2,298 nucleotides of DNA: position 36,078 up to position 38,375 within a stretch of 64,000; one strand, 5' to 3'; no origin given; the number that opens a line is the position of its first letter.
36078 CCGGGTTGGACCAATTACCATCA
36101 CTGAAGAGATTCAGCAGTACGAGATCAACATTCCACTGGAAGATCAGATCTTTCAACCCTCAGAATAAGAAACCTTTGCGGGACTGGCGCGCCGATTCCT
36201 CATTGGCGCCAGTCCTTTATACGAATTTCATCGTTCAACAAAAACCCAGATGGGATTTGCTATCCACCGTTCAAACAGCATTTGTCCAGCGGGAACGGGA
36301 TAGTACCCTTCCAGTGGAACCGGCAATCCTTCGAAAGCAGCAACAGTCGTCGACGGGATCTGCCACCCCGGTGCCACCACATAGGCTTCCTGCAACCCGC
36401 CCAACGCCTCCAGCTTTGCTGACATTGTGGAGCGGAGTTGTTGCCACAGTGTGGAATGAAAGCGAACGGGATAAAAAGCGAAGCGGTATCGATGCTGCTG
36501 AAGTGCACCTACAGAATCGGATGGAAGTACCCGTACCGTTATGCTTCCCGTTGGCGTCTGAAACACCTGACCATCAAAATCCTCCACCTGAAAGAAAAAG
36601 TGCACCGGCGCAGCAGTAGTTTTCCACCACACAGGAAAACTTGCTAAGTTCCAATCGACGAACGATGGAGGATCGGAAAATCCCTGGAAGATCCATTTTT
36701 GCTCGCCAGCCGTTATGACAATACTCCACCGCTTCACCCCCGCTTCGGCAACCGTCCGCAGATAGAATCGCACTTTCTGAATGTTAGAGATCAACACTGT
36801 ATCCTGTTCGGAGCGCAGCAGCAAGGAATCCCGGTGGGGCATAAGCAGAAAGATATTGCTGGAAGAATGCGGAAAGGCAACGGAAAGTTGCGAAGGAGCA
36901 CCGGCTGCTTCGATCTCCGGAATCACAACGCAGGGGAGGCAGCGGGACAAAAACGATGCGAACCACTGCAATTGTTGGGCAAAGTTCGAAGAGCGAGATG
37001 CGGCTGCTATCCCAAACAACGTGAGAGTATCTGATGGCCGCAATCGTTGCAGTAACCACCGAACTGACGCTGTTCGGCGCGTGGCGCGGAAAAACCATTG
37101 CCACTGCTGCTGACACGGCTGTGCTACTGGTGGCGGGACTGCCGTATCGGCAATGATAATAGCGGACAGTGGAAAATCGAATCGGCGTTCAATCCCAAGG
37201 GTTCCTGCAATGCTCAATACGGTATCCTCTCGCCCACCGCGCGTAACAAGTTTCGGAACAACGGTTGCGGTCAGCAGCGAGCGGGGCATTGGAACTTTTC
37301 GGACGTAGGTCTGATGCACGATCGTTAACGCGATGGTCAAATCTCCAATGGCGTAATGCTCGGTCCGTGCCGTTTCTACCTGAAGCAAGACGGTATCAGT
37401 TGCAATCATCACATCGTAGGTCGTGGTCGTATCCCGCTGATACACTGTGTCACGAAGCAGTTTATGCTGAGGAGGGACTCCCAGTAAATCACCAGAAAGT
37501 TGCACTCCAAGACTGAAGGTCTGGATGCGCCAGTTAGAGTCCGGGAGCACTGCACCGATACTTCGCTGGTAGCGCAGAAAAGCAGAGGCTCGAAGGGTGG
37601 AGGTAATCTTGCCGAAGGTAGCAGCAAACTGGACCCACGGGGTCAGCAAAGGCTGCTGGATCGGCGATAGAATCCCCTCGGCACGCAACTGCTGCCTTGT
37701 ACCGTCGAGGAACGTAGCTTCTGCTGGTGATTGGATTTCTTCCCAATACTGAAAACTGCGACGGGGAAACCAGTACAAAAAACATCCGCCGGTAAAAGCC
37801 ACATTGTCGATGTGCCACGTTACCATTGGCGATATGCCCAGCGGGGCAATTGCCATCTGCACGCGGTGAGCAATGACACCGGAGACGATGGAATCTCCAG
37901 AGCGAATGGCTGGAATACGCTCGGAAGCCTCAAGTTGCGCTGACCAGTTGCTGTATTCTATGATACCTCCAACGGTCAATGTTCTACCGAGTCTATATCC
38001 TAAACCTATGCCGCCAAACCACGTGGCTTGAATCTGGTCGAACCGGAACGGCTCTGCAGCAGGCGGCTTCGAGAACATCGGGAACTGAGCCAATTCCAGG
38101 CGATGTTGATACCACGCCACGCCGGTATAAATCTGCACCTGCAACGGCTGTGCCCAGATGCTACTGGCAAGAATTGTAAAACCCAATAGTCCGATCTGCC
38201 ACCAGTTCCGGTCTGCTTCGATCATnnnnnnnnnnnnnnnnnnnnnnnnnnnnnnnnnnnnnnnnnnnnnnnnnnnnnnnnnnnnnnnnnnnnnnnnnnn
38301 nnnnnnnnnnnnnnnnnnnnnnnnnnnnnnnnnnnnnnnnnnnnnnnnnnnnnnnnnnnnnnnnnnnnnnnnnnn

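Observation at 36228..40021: ATGA-coupled pair: T9SS cargo protein with DUF1573/ASH repeats plus a 667-aa secreted/outer-membrane partner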

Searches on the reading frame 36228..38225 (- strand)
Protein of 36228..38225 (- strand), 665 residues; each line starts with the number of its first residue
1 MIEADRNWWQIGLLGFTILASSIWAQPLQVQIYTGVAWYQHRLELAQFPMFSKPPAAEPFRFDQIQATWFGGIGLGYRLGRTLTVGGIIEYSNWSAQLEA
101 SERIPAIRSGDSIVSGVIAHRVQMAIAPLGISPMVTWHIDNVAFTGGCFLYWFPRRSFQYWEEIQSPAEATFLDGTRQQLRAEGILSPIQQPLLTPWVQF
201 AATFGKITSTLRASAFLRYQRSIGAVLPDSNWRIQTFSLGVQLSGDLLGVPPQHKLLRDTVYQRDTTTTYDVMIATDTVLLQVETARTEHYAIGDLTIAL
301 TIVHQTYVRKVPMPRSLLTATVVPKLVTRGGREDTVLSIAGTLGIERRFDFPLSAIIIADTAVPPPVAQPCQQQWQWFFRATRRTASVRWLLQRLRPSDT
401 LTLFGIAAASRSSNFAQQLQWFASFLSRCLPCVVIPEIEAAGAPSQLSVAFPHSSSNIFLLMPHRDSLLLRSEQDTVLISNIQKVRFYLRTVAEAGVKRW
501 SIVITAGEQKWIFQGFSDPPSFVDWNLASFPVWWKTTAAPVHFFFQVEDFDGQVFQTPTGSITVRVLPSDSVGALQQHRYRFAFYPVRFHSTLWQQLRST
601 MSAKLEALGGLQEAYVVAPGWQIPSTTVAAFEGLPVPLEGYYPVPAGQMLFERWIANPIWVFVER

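Call 5: search_protein_families(library=pfam, proteins=[window:36228-38225:-], max_evalue=1)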
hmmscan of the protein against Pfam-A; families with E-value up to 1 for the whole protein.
window:36228-38225:- (665 aa): 0 families

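Call 6: search_protein_families(library=ncbifam, proteins=[window:36228-38225:-], max_evalue=1)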
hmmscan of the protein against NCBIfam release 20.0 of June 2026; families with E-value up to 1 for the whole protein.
window:36228-38225:- (665 aa): 0 families

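Call 7: find_homologous_proteins(query=window:36228-38225:-)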
Query window:36228-38225:- (665 aa): 3 proteins with E <= 0.001 among 8000 candidates.
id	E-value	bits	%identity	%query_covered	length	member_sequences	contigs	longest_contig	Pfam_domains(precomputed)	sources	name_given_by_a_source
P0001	0.0e+0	1517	100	100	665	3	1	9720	-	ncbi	-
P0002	0.0e+0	1355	89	100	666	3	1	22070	-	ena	-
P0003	0.0e+0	1287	85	100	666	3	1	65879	-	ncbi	-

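Call 9: find_encoding_contigs(protein=P0003, flank=10000, max_places=4)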
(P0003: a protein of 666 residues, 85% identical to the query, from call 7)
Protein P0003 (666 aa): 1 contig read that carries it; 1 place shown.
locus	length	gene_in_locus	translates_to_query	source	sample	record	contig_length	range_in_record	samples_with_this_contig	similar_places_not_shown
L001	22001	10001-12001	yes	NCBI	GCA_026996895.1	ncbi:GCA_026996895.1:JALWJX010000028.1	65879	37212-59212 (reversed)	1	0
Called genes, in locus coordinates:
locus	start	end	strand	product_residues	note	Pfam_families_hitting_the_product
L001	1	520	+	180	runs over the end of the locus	PF02357:NusG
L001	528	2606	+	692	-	PF17900:Peptidase_M1_N, PF01433:Peptidase_M1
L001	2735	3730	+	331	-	PF04166:PdxA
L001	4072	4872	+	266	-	PF00459:Inositol_P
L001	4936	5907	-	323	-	PF01905:DevR (faint)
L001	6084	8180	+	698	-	PF16177:ACAS_N (faint), PF00501:AMP-binding, PF13193:AMP-binding_C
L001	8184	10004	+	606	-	PF12371:TMEM131_like_N (faint), PF15780:ASH (faint), PF22067:Cep192_D3 (faint), PF22073:Cep192_D4, PF22544:HYDIN_VesB_CFA65-like_Ig (faint), PF24507:Ig_CFAP65_4th (faint), PF24798:Ig-CFAP74_4th (faint)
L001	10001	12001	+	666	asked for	-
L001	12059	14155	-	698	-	PF00675:Peptidase_M16, PF05193:Peptidase_M16_C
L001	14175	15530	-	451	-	PF00675:Peptidase_M16, PF05193:Peptidase_M16_C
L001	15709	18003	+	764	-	PF08448:PAS_4, PF00989:PAS (weak), PF08448:PAS_4, PF00989:PAS, PF13188:PAS_8, PF13426:PAS_9, PF00512:HisKA, PF02518:HATPase_c, +4 more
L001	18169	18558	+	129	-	PF01035:DNA_binding_1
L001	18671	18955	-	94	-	PF00708:Acylphosphatase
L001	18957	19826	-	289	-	-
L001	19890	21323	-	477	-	PF05195:AMP_N, PF00557:Peptidase_M24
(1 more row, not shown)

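Call 10: find_encoding_contigs(protein=P0002, flank=10000, max_places=4)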
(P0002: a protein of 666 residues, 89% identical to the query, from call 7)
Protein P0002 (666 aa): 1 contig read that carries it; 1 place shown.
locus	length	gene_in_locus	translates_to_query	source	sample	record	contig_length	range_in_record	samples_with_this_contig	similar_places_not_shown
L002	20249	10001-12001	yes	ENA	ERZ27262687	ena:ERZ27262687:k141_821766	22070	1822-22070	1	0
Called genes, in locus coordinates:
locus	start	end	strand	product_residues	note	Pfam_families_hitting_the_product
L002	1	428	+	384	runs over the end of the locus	PF02771:Acyl-CoA_dh_N, PF02770:Acyl-CoA_dh_M, PF00441:Acyl-CoA_dh_1, PF08028:Acyl-CoA_dh_2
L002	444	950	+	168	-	-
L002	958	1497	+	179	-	PF02357:NusG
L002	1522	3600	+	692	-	PF17900:Peptidase_M1_N, PF01433:Peptidase_M1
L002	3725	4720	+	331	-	PF04166:PdxA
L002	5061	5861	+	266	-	PF00459:Inositol_P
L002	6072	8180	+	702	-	PF16177:ACAS_N (faint), PF00501:AMP-binding, PF13193:AMP-binding_C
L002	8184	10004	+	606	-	PF12371:TMEM131_like_N (faint), PF15780:ASH (faint), PF22066:Cep192_D8 (faint), PF22067:Cep192_D3 (faint), PF22073:Cep192_D4, PF22544:HYDIN_VesB_CFA65-like_Ig (faint), PF24507:Ig_CFAP65_4th (faint), PF24798:Ig-CFAP74_4th (faint)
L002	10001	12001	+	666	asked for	-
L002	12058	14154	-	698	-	PF00675:Peptidase_M16, PF05193:Peptidase_M16_C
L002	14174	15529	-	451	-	PF00675:Peptidase_M16, PF05193:Peptidase_M16_C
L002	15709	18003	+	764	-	PF08448:PAS_4, PF00989:PAS, PF08448:PAS_4, PF00989:PAS, PF13188:PAS_8, PF13426:PAS_9, PF00512:HisKA, PF02518:HATPase_c, +4 more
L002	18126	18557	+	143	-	PF01035:DNA_binding_1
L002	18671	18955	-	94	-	PF00708:Acylphosphatase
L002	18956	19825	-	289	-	-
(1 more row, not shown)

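Call 13: search_solved_structures(query=window:36228-38225:-, max_evalue=10)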
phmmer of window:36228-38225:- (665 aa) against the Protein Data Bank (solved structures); distinct sequences matched with E-value up to 10: 1.
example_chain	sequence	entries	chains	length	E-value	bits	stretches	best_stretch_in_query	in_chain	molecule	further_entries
6j3d_A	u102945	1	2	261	2.4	9.7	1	169-232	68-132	Alpha-acetolactate decarboxylase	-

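Call 17: search_protein_representatives(protein=window:36228-38225:-)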
Query: 665 residues. Proteins with E-value up to 0.001 (for the whole library): 147; up to 1e-10: 22; up to 1e-30: 4. The best 147 are listed.
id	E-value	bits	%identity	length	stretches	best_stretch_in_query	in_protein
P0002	0.0e+00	1355.0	89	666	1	4-665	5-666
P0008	1.7e-130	452.9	38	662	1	8-665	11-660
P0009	1.0e-109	384.3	79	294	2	192-339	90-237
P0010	6.1e-78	279.3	29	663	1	17-659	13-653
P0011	2.0e-25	105.8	25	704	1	41-587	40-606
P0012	1.2e-21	93.2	28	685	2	48-344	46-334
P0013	1.2e-20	90.0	27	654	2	84-354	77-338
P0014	2.0e-20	89.3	24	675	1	52-600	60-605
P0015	2.5e-20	88.9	25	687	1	45-586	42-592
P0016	4.8e-19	84.7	29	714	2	52-354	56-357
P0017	1.3e-18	83.3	27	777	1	92-568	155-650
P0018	3.9e-18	81.7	26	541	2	21-366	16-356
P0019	1.1e-16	76.9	27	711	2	38-360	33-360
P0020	2.5e-15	72.4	27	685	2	50-333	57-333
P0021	2.6e-15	72.3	27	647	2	52-346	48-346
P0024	4.1e-14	68.4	27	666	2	69-249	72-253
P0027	4.0e-13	65.1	24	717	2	31-345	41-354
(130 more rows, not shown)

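Call 20: search_protein_families(library=pfam, alignment_id=A1, max_evalue=0.01)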
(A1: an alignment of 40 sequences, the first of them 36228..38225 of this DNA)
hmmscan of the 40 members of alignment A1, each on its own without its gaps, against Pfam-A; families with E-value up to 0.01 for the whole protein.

A. member 1, window:36228-38225:- (665 aa): 0 families

B. families by the number of members that match (of 40 scanned): 2 families
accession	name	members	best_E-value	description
PF00691.25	OmpA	26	7.3e-24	OmpA family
PF13568.12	OMP_b-brl_2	7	3.5e-06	Outer membrane protein beta-barrel domain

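Call 22: find_encoding_contigs(protein=P0008, flank=8000, max_places=3)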
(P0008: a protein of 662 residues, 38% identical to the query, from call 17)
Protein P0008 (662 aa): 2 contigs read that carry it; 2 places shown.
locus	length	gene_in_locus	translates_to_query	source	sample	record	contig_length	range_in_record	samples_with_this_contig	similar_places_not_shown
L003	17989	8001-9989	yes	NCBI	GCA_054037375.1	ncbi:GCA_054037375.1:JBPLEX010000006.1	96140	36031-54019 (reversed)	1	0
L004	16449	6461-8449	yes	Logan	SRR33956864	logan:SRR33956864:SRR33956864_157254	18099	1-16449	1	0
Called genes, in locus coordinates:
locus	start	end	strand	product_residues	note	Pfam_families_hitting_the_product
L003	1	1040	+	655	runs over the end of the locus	PF00580:UvrD-helicase, PF01443:Viral_helicase1 (faint), PF13245:AAA_19, PF13604:AAA_30 (faint), PF13361:UvrD_C, PF13538:UvrD_C_2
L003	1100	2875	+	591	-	PF03600:CitMHS, PF02080:TrkA_C, PF00939:Na_sulph_symp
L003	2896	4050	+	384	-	PF14306:PUA_2, PF01747:ATP-sulfurylase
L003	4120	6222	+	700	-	PF16177:ACAS_N, PF00501:AMP-binding, PF13193:AMP-binding_C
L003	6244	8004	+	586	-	PF12371:TMEM131_like_N (faint), PF15780:ASH (faint), PF22073:Cep192_D4, PF24507:Ig_CFAP65_4th (faint), PF24798:Ig-CFAP74_4th (faint)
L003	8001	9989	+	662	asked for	-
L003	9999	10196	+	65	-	-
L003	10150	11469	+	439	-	-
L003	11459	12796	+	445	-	PF27248:MJ1674_2nd (weak)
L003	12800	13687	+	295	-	PF21350:Cas6_I-A, PF01881:Cas_Cas6_C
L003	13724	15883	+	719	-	PF21760:SecD_1st, PF22599:SecDF_P1_head, PF02355:SecD_SecF_C, PF03176:MMPL (weak)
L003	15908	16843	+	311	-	PF02355:SecD_SecF_C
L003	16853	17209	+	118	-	PF01740:STAS, PF13466:STAS_2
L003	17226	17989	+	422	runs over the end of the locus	PF00709:Adenylsucc_synt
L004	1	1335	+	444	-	?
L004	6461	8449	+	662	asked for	-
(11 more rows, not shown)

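Call 24: find_encoding_contigs(protein=P0010, flank=8000, max_places=3)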
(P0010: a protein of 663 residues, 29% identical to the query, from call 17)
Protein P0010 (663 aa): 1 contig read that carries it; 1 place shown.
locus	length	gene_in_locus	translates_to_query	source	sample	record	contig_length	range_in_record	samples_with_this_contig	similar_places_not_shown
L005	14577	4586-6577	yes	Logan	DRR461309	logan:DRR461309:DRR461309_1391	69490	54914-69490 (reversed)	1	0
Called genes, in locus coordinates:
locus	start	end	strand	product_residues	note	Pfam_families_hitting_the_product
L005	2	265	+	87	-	?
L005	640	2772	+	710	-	PF00501:AMP-binding, PF13193:AMP-binding_C (weak)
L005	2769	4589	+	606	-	PF12371:TMEM131_like_N (faint), PF15780:ASH (faint), PF22073:Cep192_D4 (weak), PF22544:HYDIN_VesB_CFA65-like_Ig (faint), PF24507:Ig_CFAP65_4th (faint)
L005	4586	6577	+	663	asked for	-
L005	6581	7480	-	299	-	PF02749:QRPTase_N, PF01729:QRPTase_C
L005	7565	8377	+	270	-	PF00902:TatC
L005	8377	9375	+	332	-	PF00348:polyprenyl_synt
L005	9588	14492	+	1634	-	-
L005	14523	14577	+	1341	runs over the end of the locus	-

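Call 25: find_encoding_contigs(protein=P0011, flank=8000, max_places=3)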
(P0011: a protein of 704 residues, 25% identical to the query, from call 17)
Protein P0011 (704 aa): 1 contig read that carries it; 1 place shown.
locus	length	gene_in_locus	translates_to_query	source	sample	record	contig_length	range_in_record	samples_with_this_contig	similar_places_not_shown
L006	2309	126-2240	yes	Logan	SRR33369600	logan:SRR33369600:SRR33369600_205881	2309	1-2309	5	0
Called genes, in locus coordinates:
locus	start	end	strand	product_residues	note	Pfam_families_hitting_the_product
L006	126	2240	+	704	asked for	PF00691:OmpA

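Call 26: find_encoding_contigs(protein=P0012, flank=8000, max_places=3)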
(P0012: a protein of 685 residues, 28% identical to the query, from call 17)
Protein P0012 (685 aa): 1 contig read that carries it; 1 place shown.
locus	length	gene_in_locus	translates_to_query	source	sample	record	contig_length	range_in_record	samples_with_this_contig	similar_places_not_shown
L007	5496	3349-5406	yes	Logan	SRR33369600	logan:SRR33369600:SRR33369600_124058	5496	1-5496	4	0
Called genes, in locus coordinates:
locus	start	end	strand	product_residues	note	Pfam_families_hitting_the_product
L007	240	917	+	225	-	PF04264:YceI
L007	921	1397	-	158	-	-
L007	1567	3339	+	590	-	PF12371:TMEM131_like_N (faint), PF15780:ASH (faint), PF22066:Cep192_D8 (faint), PF22544:HYDIN_VesB_CFA65-like_Ig (faint), PF24507:Ig_CFAP65_4th (faint)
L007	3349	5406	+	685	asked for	PF00691:OmpA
